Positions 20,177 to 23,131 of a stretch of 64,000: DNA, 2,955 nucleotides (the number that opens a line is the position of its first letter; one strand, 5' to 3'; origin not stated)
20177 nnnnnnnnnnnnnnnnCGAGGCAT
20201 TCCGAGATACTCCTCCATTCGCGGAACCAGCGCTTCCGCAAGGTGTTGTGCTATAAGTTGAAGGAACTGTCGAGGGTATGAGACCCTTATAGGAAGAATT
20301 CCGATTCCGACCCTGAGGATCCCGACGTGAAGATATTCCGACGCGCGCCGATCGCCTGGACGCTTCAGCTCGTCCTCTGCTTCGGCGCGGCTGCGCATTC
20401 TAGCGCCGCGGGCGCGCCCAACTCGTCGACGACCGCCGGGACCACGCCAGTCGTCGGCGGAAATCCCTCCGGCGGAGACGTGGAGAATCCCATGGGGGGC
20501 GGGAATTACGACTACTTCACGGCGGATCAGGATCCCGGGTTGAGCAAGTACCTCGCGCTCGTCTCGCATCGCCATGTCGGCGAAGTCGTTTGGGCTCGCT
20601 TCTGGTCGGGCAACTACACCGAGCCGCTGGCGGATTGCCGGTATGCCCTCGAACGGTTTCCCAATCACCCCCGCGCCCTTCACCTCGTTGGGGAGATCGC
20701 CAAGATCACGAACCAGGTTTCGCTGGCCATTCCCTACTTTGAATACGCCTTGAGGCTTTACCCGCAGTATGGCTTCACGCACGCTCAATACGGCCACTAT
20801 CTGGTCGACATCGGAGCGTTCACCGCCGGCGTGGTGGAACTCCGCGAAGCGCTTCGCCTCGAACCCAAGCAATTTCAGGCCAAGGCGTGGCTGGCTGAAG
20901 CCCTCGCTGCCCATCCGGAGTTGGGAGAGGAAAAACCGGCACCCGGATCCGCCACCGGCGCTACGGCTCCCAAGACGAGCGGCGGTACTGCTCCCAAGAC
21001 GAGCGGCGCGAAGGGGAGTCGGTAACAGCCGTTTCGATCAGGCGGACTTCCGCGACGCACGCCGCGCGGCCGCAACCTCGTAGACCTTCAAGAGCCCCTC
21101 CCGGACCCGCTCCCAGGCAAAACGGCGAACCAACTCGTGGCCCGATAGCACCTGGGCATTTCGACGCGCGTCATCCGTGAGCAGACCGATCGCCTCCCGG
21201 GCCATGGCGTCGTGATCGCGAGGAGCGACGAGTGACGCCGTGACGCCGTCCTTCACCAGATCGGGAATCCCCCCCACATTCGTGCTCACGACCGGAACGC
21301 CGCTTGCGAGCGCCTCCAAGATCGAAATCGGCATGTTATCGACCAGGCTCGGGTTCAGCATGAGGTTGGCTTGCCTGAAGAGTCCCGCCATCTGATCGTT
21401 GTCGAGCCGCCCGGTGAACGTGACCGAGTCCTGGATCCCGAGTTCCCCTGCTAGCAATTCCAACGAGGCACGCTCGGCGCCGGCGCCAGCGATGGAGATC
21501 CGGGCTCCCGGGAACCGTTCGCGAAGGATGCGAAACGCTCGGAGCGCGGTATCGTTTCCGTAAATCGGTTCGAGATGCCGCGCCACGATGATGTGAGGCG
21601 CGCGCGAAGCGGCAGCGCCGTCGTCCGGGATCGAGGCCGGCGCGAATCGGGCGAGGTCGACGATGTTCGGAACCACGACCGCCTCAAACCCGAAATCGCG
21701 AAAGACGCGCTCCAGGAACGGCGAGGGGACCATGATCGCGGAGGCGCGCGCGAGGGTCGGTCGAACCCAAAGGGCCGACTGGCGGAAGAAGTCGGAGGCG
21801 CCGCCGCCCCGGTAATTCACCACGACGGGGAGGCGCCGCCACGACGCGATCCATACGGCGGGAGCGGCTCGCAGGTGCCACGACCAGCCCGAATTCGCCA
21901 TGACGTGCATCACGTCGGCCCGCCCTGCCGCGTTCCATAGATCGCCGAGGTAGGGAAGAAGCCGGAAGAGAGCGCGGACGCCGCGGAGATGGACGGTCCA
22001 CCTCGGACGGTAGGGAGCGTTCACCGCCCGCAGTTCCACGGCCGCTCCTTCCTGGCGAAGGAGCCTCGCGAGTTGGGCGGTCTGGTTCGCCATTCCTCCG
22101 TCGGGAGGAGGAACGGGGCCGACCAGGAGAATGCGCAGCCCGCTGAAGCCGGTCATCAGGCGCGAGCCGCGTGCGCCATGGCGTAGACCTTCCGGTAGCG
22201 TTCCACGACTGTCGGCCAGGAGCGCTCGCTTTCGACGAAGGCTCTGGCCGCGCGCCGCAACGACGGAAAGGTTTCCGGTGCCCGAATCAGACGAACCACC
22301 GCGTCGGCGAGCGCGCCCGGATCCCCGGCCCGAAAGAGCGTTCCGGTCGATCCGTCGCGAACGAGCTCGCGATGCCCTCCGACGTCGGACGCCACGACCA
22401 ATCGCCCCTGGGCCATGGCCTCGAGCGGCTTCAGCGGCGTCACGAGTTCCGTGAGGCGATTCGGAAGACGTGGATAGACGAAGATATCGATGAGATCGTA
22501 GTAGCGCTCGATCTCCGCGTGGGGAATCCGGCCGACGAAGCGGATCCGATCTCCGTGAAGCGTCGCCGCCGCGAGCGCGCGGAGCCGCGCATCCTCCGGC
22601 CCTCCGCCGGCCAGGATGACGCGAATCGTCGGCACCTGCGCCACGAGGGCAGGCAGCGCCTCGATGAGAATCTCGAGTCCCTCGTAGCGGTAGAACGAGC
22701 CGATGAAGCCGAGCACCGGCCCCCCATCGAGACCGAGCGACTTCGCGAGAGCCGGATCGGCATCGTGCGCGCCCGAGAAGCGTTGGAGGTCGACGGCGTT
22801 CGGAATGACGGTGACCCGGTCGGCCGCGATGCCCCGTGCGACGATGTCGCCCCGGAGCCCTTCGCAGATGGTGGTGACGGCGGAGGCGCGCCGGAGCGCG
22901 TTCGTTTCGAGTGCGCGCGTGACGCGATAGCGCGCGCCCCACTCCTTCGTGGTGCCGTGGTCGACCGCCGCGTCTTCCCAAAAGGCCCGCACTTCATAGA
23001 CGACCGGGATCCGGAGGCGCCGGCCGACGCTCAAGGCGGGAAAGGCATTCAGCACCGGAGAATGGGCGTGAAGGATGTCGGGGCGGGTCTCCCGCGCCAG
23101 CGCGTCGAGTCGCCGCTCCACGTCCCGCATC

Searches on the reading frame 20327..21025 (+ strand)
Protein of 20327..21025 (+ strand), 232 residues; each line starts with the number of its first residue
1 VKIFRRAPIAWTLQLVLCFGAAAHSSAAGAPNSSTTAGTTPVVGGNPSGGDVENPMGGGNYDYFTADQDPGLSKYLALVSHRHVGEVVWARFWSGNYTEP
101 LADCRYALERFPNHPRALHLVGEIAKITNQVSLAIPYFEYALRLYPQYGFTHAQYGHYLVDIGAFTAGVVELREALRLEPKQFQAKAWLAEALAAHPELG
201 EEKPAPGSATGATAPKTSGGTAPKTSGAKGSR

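Call 7: search_protein_families(library=ncbifam, proteins=[window:20327-21025:+], max_evalue=0.00001)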
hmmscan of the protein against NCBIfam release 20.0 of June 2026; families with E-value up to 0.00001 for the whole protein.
window:20327-21025:+ (232 aa): 0 families

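Call 17: search_protein_families(library=ncbifam, proteins=[window:20327-21025:+], max_evalue=1e-8)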
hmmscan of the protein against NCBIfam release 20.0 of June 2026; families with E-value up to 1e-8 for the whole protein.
window:20327-21025:+ (232 aa): 0 families

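Call 63: search_protein_families(library=pfam, proteins=[window:20327-21025:+], max_evalue=0.01)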
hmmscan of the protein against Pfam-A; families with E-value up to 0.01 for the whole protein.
window:20327-21025:+ (232 aa): 6 families
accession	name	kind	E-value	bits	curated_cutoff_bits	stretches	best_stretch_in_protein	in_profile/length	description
PF13432.12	TPR_16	-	1.3e-06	29.1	32.7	0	95-148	11-64/65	Tetratricopeptide repeat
PF07719.23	TPR_2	-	0.00013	22.2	27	0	115-148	1-34/34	Tetratricopeptide repeat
PF13431.12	TPR_17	-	0.00016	22.1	24.4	0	104-133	2-31/34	Tetratricopeptide repeat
PF14559.12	TPR_19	-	0.001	19.8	25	0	163-195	5-37/68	Tetratricopeptide repeat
PF13181.12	TPR_8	-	0.0017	18.8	25.7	0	116-147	2-33/34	Tetratricopeptide repeat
PF00515.34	TPR_1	-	0.0018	18.4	27.8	0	117-148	3-34/34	Tetratricopeptide repeat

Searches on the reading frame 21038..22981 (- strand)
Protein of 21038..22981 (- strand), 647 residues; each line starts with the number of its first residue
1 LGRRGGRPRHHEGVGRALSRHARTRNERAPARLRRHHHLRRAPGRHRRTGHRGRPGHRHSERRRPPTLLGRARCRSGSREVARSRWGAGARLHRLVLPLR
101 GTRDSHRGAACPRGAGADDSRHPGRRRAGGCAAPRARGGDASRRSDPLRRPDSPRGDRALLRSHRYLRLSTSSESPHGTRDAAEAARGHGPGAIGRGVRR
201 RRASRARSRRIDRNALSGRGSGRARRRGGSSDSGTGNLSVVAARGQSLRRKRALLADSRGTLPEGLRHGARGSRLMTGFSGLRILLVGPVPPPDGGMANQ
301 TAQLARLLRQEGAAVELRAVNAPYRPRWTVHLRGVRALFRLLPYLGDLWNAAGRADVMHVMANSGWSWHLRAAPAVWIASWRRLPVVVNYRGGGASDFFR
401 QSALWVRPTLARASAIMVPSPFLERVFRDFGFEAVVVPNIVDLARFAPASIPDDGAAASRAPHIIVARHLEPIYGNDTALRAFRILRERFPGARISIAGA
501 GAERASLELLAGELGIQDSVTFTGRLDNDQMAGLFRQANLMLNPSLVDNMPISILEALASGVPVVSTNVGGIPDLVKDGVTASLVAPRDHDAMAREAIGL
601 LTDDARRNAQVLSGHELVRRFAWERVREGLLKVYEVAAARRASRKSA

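Call 7: search_protein_families(library=ncbifam, proteins=[window:21038-22981:-], max_evalue=0.00001)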
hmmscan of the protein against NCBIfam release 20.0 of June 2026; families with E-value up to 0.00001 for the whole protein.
window:21038-22981:- (647 aa): 26 families (the best 25 are shown)
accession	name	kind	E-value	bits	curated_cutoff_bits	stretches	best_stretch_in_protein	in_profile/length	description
TIGR03088.1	stp2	hypoth_equivalog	7e-29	101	409.05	1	436-635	164-371/374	TIGR03088 family PEP-CTERM/XrtA system glycosyltransferase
NF041876.1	EPS_EpsE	equivalog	1.3e-26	93.7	400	1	434-612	188-370/389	exopolysaccharide biosynthesis GT4 family glycosyltransferase EpsE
TIGR03999.1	thiol_BshA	equivalog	4.1e-24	85.2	273.7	1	435-635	170-371/375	N-acetyl-alpha-D-glucosaminyl L-malate synthase BshA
TIGR04047.1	MSMEG_0565_glyc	hypoth_equivalog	1.2e-23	83.8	259.85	1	413-635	140-372/373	MSMEG_0565 family glycosyltransferase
TIGR03449.1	mycothiol_MshA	equivalog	1.5e-23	83.3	462.5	1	436-638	192-404/406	D-inositol-3-phosphate glycosyltransferase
TIGR04063.1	stp3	hypoth_equivalog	4.4e-20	71.9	442.05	1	435-635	183-393/397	TIGR04063 family PEP-CTERM/XrtA system glycosyltransferase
NF038229.1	Glyco4_Geo_Pelo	equivalog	2.6e-19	69.4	400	1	384-635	80-334/338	GPMC system family 4 glycosyltransferase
NF038011.1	PelF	equivalog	9.9e-15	54.5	100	1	435-622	283-476/489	GT4 family glycosyltransferase PelF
TIGR04157.1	glyco_rSAM_CFB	subfamily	2.5e-13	49.8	400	1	464-590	230-353/406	TIGR04157 family glycosyltransferase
NF047684.1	TeichurnBiosyTuaC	equivalog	5.7e-13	48.6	550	1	499-609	254-360/391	teichuronic acid biosynthesis protein TuaC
NF053787.1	GlcN_PG_synth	equivalog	1.9e-12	46.7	480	1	518-635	241-357/361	N-acetylglucosaminyl phosphatidylglycerol synthase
TIGR02149.1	glgA_Coryne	subfamily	3.8e-12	46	302.4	1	524-635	270-388/391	glycogen synthase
NF046085.1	XrtY_assoc_Gly1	equivalog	9.8e-12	44.4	400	1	435-634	185-381/387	XrtY-associated glycosyltransferase XYAG1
TIGR04005.1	wcaL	equivalog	1.7e-11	43.6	537.6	1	441-596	206-363/406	colanic acid biosynthesis glycosyltransferase WcaL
NF047880.1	glyco_SdgA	exception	3.6e-10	39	800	1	479-608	333-461/488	serine-aspartate repeat adhesin O-glycosyltransferase SdgA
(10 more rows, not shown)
